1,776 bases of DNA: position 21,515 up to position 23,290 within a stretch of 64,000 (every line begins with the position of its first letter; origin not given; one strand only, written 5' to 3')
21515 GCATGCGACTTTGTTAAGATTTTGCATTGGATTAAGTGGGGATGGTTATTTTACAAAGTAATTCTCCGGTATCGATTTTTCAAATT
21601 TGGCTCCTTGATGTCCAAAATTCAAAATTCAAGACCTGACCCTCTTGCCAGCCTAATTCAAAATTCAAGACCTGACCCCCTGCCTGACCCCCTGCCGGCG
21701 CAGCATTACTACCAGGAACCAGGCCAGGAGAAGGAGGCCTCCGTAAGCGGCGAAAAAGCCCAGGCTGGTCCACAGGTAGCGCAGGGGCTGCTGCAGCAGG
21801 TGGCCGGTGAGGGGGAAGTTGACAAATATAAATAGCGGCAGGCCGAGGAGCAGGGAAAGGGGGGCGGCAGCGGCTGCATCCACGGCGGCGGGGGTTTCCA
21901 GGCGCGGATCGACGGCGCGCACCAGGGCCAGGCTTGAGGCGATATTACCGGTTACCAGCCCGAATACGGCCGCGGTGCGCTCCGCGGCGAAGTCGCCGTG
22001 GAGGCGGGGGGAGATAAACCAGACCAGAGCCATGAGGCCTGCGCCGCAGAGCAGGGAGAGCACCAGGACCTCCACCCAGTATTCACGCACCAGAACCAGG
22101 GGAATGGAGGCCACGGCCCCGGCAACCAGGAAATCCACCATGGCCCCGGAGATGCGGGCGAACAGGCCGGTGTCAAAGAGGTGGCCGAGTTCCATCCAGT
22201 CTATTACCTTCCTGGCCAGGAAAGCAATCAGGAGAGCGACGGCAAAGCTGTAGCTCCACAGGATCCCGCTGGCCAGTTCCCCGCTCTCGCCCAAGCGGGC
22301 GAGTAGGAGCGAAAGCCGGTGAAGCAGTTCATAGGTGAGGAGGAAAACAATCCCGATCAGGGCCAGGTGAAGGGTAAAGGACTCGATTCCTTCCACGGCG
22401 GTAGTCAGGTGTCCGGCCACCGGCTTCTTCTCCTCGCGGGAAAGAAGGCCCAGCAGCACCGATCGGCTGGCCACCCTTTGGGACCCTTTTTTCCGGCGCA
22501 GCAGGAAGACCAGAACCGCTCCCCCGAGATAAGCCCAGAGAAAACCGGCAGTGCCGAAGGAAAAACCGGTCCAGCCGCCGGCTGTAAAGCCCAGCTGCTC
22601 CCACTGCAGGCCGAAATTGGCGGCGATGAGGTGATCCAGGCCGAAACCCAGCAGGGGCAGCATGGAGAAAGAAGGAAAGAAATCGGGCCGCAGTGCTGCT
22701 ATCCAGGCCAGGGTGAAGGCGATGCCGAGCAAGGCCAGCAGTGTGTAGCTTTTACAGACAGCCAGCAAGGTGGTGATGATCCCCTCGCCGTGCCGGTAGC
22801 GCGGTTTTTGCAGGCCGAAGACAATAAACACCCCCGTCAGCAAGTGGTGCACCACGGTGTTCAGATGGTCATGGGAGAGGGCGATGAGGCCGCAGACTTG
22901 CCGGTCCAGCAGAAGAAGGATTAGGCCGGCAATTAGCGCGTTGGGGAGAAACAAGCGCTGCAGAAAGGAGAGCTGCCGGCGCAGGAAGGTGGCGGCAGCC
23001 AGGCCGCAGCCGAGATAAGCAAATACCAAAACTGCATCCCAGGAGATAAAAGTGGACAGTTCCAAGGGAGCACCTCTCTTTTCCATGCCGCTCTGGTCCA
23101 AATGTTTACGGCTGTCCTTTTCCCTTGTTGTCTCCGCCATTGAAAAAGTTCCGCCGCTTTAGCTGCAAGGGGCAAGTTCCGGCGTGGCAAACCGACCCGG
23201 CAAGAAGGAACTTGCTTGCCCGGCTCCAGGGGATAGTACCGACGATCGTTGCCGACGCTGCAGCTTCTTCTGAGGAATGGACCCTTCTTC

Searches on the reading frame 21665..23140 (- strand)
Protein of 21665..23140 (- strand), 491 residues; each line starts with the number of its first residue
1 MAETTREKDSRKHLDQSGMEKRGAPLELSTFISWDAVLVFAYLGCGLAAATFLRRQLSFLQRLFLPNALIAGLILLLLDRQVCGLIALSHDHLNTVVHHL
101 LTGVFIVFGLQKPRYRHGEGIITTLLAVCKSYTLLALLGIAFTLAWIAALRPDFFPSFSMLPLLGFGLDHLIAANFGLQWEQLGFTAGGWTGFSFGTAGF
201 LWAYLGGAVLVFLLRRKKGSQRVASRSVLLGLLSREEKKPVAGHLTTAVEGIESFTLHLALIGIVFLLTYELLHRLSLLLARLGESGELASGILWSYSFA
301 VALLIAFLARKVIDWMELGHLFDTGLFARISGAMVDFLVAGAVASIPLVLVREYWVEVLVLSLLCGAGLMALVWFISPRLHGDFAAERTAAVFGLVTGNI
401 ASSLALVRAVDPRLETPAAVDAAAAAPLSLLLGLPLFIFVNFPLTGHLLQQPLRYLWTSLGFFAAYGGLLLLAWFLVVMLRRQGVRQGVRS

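Call 10: search_protein_families(library=pfam, proteins=[window:21665-23140:-], max_evalue=0.01)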
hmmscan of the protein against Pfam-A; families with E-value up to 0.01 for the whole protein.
window:21665-23140:- (491 aa): 0 families

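Call 11: search_protein_families(library=ncbifam, proteins=[window:21665-23140:-], max_evalue=0.01)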
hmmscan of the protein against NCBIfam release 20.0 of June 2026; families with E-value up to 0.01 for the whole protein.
window:21665-23140:- (491 aa): 0 families

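Call 16: find_homologous_proteins(query=window:21665-23140:-)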
Query window:21665-23140:- (491 aa): 14 proteins with E <= 0.001 among 8000 candidates.
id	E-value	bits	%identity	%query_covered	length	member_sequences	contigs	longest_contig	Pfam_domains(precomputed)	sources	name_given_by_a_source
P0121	4.8e-282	954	98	92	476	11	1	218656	-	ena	-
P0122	2.1e-176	606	60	89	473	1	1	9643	-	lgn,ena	-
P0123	4.0e-152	526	54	92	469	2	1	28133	-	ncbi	-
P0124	7.2e-147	509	52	93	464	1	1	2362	-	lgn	-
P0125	8.0e-146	505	53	90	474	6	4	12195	-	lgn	-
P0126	1.3e-139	485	52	93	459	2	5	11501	-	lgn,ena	-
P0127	8.3e-139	482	51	92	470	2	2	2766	-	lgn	-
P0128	2.2e-138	481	52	91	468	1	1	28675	-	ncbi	ncbi:MAG: hypothetical protein AB1767_10350 [Bacillota bacterium]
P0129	5.0e-138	479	50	90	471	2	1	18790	-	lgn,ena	-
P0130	3.2e-135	470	51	90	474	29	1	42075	-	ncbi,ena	-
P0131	3.2e-118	414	47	93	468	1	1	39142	-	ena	-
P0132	1.4e-113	399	44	92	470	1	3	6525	-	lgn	-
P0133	4.6e-60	222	32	92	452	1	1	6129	PF03616.20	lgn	-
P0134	6.6e-9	54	26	79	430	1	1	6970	-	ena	-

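Call 19: find_encoding_contigs(protein=P0121, flank=10000, max_places=4)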
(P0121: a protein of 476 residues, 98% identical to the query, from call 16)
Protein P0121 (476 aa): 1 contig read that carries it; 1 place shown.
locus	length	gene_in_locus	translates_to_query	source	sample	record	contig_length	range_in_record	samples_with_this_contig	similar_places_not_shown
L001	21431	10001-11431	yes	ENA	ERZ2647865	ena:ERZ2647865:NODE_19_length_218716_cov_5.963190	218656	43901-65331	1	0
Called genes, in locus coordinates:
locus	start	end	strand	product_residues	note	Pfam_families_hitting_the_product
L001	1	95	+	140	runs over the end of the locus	PF00501:AMP-binding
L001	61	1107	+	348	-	PF00501:AMP-binding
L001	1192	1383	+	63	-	PF13193:AMP-binding_C (weak)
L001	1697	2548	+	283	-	PF08240:ADH_N, PF00107:ADH_zinc_N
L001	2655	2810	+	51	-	-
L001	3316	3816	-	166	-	PF00881:Nitroreductase (weak), PF14512:TM1586_NiRdase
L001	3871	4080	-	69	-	-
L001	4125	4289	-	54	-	PF04962:KduI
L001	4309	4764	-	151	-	PF04962:KduI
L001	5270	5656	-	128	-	PF02036:SCP2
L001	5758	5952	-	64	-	PF02036:SCP2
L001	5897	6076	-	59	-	-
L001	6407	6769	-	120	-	-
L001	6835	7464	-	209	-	PF01408:GFO_IDH_MocA, PF22725:GFO_IDH_MocA_C3 (weak)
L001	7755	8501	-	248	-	-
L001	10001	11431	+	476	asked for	-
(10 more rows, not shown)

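Call 60: find_encoding_contigs(protein=P0122, flank=2500, max_places=2)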
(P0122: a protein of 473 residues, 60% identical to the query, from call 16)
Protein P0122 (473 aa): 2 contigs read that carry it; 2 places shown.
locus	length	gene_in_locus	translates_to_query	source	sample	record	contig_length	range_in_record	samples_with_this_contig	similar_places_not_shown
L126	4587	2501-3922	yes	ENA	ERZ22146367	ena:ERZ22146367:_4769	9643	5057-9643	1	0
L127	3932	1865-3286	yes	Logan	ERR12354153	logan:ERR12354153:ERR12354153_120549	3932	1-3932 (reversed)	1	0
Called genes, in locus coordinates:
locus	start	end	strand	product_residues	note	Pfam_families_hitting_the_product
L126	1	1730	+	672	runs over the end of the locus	PF01055:Glyco_hydro_31_2nd, PF02065:Melibiase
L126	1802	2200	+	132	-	PF11969:DcpS_C, PF01230:HIT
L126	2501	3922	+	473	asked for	-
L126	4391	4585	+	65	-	?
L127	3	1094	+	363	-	?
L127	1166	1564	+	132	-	PF11969:DcpS_C, PF01230:HIT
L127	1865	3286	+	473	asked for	-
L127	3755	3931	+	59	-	?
